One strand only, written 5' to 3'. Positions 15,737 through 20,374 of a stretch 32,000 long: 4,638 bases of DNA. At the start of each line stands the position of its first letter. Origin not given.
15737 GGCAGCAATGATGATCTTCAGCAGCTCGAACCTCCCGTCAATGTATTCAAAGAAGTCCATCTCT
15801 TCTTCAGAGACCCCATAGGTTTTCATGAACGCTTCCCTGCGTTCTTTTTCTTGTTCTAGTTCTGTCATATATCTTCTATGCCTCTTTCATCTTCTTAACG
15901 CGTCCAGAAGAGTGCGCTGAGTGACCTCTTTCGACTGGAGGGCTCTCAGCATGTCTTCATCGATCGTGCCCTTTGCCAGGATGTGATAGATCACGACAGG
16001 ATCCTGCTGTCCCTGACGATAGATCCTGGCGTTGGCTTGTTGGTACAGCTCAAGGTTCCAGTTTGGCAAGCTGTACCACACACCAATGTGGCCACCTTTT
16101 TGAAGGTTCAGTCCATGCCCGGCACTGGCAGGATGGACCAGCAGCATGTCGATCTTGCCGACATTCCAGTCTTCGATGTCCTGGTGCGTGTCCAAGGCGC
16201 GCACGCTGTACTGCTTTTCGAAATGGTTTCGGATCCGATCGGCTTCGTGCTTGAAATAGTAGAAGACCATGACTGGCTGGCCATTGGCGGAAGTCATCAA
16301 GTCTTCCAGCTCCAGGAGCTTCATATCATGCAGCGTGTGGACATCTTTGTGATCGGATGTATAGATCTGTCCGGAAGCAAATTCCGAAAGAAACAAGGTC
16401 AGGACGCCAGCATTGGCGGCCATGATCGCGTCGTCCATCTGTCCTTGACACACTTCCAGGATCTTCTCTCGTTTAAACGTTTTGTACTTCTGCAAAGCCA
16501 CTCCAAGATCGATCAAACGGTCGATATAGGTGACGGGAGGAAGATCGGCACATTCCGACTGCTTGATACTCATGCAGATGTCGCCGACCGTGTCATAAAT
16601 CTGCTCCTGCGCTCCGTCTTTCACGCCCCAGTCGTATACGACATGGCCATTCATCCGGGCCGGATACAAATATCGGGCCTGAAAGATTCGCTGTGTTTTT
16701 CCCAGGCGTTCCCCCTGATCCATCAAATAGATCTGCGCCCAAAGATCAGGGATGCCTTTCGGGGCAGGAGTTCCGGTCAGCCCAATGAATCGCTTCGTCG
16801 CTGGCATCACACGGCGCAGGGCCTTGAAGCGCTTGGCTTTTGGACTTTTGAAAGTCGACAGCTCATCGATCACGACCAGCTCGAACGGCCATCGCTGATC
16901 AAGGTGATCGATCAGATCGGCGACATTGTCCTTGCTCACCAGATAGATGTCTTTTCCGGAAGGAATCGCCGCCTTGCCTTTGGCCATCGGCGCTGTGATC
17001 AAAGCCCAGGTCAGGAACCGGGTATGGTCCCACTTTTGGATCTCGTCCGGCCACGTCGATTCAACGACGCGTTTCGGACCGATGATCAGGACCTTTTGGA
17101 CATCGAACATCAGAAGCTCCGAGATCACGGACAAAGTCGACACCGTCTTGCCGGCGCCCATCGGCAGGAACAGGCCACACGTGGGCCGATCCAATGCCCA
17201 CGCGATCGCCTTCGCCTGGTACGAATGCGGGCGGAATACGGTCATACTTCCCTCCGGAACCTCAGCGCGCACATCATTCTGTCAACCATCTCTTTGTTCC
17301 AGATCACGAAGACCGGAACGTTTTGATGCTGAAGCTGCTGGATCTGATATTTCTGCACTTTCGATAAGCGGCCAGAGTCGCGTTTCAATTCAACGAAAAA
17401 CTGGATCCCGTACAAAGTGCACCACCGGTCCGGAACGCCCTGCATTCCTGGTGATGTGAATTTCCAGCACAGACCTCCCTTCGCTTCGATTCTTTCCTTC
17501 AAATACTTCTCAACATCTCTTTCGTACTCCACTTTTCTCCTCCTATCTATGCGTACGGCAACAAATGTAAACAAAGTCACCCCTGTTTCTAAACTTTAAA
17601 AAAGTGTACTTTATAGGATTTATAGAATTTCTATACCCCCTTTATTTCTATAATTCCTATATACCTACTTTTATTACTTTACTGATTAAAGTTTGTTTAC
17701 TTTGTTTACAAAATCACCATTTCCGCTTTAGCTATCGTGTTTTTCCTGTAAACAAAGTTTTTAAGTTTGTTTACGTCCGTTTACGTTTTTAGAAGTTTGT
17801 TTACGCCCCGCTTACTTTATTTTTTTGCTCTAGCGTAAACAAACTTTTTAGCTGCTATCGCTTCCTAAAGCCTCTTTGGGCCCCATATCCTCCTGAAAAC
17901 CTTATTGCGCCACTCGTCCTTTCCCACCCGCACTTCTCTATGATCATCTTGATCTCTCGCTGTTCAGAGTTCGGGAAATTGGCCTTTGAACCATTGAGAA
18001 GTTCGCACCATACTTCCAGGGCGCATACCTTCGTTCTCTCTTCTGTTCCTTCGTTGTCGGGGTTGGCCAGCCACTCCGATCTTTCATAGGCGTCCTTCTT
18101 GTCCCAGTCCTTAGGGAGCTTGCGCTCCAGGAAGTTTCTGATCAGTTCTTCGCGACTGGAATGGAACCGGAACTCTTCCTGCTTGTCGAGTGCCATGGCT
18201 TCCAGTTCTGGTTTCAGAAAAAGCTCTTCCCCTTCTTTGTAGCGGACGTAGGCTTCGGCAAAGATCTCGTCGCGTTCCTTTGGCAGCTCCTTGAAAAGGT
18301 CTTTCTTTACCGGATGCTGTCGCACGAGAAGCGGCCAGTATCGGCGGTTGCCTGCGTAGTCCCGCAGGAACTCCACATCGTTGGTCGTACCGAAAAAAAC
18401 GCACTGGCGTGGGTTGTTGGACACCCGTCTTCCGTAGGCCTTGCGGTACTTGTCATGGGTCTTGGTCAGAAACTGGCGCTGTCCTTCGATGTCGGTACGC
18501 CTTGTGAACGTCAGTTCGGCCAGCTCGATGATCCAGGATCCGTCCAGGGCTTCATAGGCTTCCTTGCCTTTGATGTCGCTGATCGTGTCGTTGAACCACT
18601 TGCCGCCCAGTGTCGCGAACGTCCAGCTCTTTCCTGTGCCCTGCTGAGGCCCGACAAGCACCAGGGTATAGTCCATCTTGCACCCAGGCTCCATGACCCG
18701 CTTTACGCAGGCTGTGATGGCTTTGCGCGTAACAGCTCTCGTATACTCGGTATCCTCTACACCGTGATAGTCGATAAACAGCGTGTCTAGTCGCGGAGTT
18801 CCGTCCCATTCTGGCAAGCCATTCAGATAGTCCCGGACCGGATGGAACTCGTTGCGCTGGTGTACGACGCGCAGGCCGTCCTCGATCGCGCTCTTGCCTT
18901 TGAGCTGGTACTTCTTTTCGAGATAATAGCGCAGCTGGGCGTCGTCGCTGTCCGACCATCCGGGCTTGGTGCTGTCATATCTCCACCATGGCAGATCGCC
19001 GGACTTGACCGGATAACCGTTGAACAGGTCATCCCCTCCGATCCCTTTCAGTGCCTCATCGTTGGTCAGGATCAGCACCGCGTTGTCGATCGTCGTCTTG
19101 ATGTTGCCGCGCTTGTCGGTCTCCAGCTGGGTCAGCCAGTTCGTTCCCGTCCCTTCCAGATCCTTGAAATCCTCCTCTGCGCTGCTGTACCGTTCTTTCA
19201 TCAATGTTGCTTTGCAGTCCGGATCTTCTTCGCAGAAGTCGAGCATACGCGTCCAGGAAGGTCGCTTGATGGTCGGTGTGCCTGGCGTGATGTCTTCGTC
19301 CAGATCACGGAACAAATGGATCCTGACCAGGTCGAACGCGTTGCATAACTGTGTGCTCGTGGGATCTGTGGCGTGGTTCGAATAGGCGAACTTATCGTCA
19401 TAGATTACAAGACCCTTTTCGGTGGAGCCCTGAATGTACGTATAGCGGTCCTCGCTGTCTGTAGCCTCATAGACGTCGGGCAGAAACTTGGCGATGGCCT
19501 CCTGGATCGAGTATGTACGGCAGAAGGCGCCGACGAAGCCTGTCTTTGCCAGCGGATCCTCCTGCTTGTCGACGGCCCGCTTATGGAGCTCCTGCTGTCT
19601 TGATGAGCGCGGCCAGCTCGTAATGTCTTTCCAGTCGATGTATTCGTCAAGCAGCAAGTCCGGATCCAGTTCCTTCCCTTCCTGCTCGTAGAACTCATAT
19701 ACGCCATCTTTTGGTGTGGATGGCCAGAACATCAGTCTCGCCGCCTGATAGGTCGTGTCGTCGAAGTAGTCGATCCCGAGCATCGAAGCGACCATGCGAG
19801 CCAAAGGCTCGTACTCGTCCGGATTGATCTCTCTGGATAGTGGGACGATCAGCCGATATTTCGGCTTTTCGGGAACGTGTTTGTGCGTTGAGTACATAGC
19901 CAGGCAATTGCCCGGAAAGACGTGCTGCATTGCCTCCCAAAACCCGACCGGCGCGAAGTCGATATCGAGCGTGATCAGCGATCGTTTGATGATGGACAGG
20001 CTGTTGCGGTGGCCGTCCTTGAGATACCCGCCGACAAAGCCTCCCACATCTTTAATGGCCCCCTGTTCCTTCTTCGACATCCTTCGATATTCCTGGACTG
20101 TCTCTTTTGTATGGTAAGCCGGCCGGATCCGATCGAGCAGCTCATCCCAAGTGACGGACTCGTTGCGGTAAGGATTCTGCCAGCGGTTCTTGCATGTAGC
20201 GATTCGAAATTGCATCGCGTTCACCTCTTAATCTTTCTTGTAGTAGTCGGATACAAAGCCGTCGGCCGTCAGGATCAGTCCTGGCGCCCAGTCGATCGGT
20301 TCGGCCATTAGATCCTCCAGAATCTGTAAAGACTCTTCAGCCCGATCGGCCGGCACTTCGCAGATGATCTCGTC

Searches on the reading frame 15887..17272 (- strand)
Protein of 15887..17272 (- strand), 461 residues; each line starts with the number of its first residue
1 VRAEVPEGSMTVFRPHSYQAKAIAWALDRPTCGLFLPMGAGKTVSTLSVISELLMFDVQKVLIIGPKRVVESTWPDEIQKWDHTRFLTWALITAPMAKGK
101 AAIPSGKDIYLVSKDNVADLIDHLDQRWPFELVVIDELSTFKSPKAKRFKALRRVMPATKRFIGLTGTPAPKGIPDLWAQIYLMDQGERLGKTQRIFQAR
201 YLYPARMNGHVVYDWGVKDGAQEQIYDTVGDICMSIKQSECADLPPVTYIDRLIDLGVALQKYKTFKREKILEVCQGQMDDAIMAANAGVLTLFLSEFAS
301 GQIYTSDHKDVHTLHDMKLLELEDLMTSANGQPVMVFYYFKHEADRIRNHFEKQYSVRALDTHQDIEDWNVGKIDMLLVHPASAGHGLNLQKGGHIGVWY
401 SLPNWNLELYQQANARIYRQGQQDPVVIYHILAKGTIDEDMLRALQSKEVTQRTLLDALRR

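Call 51: search_protein_families(library=pfam, proteins=[window:15887-17272:-], max_evalue=0.001)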
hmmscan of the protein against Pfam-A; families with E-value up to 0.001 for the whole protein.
window:15887-17272:- (461 aa): 4 families
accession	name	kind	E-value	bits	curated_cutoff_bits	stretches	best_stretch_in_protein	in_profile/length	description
PF00176.29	SNF2-rel_dom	-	6.3e-17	62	24.9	1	18-284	1-271/290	SNF2-related domain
PF04851.21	ResIII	-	1.8e-06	28.4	22.5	1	14-169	3-162/164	Type III restriction enzyme, res subunit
PF00271.37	Helicase_C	-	3.7e-06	27.6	23.5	1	318-421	2-110/110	Helicase conserved C-terminal domain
PF00270.35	DEAD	-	1.2e-05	25.5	26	1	18-172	3-162/167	DEAD/DEAH box helicase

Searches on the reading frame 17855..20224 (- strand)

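Call 51: search_protein_families(library=pfam, proteins=[window:17855-20224:-], max_evalue=0.001)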
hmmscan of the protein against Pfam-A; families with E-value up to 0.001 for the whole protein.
window:17855-20224:- (789 aa): 1 family
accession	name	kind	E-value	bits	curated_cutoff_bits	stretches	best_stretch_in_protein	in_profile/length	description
PF05272.17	VapE-like_dom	-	4.3e-77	258.9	25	1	467-685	1-215/217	Virulence-associated protein E-like domain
